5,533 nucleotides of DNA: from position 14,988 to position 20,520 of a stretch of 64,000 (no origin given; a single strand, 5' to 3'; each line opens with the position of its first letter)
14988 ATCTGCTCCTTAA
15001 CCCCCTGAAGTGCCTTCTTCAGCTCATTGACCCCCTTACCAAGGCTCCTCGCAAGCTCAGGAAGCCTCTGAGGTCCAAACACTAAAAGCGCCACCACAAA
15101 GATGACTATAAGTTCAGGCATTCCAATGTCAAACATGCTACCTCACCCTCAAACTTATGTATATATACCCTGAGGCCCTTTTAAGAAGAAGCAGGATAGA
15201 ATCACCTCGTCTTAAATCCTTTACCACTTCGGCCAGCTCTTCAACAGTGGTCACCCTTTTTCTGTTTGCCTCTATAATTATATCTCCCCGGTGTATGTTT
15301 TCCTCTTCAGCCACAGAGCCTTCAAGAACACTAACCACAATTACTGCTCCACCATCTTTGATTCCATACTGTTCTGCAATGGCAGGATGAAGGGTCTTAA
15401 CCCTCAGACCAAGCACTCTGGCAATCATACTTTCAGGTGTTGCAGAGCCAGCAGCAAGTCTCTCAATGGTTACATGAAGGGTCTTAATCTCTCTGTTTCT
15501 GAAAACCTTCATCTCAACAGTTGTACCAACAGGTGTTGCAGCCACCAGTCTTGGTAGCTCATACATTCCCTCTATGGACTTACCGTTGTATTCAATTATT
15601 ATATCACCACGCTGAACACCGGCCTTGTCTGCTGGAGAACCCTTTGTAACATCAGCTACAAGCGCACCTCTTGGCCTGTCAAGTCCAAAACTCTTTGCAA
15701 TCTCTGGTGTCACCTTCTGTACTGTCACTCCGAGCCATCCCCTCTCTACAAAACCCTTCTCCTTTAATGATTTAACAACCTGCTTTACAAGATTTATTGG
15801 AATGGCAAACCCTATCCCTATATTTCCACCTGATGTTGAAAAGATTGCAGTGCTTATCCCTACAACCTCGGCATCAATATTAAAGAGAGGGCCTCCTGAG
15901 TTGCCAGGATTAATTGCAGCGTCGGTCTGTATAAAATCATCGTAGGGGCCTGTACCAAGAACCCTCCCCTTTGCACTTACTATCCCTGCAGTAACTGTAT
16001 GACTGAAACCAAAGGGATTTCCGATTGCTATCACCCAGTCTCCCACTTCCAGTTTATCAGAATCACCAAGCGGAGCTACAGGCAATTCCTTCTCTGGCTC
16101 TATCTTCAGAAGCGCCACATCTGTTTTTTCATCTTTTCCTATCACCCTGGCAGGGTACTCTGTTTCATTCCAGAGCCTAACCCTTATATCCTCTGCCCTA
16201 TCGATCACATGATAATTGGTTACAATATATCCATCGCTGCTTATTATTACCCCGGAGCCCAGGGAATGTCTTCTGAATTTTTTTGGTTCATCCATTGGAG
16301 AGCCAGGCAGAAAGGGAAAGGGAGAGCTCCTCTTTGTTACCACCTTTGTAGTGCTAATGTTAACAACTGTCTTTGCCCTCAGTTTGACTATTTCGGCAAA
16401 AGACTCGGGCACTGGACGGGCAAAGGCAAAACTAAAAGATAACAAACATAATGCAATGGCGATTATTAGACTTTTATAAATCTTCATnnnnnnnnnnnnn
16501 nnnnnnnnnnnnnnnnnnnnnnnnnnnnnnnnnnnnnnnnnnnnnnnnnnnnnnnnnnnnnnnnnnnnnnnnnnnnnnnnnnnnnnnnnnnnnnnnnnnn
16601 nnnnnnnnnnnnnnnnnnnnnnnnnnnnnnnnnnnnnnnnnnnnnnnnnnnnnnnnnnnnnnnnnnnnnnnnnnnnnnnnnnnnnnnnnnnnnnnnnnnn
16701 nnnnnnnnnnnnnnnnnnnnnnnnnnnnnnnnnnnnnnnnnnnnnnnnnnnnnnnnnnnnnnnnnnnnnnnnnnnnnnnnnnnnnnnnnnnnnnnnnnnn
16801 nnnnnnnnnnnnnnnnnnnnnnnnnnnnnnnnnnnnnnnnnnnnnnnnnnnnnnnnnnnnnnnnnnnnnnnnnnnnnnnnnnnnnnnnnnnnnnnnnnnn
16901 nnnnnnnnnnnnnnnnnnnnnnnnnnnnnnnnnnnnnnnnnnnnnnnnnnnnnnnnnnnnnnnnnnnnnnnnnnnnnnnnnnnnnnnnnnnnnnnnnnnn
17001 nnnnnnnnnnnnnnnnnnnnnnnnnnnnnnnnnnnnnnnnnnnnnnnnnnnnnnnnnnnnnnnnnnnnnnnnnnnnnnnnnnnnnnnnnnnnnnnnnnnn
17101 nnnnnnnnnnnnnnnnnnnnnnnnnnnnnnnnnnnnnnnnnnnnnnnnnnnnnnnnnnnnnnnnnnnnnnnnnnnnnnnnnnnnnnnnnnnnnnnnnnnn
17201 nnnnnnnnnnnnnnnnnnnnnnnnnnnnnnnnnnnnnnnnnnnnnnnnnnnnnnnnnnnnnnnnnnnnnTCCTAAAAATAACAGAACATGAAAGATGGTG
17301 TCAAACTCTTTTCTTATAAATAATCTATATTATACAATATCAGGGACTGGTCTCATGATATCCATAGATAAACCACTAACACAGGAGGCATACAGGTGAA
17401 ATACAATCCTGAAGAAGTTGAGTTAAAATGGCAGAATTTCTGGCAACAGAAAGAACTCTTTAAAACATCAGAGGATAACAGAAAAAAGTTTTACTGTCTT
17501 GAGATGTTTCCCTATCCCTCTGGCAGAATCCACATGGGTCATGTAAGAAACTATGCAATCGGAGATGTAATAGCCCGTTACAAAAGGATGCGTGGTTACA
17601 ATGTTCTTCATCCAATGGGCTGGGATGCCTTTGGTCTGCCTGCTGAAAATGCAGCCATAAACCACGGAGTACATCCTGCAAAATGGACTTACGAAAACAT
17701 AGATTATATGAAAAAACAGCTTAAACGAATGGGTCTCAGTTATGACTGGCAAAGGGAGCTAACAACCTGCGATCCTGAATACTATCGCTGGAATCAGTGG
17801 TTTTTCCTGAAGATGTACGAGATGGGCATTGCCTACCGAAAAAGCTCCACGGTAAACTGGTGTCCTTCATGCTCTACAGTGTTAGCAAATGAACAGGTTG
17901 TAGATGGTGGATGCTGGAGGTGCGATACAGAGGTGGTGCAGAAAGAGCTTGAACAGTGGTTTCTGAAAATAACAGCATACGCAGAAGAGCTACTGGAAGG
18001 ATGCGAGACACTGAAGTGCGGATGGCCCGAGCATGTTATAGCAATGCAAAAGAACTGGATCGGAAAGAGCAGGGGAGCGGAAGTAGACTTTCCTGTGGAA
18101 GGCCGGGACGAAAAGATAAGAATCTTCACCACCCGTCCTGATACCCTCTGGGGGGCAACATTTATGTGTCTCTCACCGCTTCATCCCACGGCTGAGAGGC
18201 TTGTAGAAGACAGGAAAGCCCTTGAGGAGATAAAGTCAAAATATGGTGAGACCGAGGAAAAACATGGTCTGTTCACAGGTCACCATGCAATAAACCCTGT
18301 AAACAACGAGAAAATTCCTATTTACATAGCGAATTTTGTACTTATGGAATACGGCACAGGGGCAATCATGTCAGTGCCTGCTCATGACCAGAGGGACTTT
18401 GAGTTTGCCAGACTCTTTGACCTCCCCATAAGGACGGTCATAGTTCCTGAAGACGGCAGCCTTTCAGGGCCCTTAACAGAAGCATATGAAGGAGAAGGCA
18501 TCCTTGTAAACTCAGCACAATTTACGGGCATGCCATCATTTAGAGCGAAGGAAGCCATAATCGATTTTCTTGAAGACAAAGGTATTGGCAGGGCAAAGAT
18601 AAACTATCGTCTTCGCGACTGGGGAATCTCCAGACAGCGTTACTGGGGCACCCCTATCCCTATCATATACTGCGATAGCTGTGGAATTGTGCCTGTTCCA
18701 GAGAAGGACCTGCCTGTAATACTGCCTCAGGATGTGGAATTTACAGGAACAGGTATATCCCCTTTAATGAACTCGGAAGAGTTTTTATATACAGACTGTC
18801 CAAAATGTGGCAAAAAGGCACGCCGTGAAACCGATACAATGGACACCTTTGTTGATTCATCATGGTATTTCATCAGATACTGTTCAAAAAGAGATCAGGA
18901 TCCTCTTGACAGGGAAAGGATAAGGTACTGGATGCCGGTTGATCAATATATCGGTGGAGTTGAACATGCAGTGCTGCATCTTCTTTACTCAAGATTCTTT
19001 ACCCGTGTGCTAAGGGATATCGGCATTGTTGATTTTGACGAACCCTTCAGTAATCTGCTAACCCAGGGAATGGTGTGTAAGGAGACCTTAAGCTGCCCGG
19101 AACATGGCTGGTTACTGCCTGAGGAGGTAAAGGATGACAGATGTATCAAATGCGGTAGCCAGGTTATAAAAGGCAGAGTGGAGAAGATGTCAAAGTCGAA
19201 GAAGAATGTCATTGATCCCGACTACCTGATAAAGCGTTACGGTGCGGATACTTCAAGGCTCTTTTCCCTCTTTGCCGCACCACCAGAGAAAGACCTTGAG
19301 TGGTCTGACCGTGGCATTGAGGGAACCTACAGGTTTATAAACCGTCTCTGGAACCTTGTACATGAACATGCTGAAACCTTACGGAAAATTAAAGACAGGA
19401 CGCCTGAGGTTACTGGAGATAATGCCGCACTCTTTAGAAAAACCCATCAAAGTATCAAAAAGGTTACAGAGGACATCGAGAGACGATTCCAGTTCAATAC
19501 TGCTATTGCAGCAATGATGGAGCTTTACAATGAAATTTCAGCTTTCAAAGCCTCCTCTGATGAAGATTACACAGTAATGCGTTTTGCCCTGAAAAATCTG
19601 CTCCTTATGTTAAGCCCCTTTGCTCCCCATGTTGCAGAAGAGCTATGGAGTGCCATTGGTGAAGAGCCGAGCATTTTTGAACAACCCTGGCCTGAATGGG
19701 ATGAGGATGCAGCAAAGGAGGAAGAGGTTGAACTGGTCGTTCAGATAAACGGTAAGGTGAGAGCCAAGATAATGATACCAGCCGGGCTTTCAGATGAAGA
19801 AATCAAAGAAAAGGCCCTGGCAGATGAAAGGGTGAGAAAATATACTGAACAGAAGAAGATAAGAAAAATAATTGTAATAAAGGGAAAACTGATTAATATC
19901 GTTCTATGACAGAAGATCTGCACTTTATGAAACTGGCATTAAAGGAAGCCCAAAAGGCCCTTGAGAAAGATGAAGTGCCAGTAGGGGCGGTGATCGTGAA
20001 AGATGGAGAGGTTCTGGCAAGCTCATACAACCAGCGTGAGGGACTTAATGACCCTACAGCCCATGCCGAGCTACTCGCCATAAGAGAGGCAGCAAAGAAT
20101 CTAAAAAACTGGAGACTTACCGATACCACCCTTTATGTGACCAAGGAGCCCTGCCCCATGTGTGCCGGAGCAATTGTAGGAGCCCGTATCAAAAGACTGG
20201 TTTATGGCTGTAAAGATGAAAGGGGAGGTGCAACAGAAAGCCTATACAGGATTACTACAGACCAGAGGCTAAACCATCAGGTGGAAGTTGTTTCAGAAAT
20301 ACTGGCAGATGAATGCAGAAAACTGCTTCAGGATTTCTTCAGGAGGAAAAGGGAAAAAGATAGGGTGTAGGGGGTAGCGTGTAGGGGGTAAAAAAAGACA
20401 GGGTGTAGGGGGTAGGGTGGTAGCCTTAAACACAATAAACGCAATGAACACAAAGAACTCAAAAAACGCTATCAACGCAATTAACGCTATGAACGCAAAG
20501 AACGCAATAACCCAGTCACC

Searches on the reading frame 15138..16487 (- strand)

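Call 85: search_protein_families(library=pfam, proteins=[window:15138-16487:-], max_evalue=0.00001)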
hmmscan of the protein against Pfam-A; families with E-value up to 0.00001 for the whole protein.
window:15138-16487:- (449 aa): 5 families
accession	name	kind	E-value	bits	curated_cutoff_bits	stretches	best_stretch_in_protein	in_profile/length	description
PF13365.12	Trypsin_2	-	2.3e-38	132.6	27.6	1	77-211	1-144/144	Trypsin-like peptidase domain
PF13180.12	PDZ_2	-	1.4e-24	86.6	27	2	251-340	2-79/80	PDZ domain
PF17820.7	PDZ_6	-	1.6e-22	79.4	27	2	277-328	2-52/54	PDZ domain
PF00089.32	Trypsin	-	4.1e-21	76.3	20.6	1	75-236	25-218/220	Trypsin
PF00595.29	PDZ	-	7e-19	68.4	23.2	1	248-328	8-80/81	PDZ domain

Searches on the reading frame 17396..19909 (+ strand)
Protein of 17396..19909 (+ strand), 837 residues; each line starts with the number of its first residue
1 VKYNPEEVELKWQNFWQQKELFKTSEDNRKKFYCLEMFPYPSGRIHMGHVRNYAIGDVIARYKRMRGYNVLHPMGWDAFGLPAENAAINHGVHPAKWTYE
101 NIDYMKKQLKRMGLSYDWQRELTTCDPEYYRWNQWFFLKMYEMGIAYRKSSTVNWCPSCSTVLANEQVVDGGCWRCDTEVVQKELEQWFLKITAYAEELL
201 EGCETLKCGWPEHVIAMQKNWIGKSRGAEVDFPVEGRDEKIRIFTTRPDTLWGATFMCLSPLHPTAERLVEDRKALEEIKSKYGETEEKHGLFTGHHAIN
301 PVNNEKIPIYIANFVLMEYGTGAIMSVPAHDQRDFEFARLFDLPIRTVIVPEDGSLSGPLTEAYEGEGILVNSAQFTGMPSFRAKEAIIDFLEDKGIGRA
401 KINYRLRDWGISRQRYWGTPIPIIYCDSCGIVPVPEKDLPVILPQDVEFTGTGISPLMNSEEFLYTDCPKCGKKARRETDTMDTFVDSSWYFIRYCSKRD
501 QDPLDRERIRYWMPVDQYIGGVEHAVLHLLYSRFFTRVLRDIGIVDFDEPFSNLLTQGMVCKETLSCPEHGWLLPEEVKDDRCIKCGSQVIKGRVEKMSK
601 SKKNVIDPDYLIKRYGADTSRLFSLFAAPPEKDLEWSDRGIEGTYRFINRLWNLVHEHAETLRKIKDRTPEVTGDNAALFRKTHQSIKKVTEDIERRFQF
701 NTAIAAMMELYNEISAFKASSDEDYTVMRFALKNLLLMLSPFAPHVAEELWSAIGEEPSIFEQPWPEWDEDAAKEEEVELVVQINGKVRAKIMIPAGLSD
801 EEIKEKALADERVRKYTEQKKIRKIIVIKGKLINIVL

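Call 85: search_protein_families(library=pfam, proteins=[window:17396-19909:+], max_evalue=0.00001)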
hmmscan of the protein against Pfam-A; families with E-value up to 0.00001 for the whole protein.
window:17396-19909:+ (837 aa): 4 families
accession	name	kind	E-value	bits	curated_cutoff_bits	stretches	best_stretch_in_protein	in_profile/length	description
PF13603.12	tRNA-synt_1_2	-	3.7e-64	216.1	25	1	219-392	1-184/185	Leucyl-tRNA synthetase, editing domain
PF00133.28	tRNA-synt_1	-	7e-53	180.3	22.7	3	11-222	1-225/414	tRNA synthetases class I (I, L, M and V)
PF09334.17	tRNA-synt_1g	-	7.2e-35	120.9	20.1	1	38-179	7-145/391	tRNA synthetases class I (M)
PF08264.19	Anticodon_1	-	2.1e-30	106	25.1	1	679-800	4-144/148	Anticodon-binding domain of tRNA ligase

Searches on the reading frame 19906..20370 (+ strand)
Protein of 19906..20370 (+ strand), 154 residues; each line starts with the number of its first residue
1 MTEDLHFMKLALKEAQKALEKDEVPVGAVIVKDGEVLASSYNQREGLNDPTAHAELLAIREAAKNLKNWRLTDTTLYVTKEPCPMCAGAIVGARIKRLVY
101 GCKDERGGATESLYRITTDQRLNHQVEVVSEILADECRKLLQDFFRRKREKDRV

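Call 12: search_protein_families(library=pfam, proteins=[window:19906-20370:+])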
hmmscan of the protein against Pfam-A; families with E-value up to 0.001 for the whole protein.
window:19906-20370:+ (154 aa): 4 families
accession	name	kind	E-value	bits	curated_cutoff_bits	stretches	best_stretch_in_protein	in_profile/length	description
PF14437.12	MafB19-deam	-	1.7e-44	151.6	27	1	3-149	2-142/142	MafB19-like deaminase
PF00383.29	dCMP_cyt_deam_1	-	3.2e-33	114.1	25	1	1-102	1-102/102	Cytidine and deoxycytidylate deaminase zinc-binding region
PF14439.12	Bd3614-deam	-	2.3e-07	31.2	38.5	1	21-105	6-93/113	Bd3614-like deaminase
PF18750.7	SNAD4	-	8.6e-05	23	27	1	49-91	29-72/130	Secreted Novel AID/APOBEC-like Deaminase 4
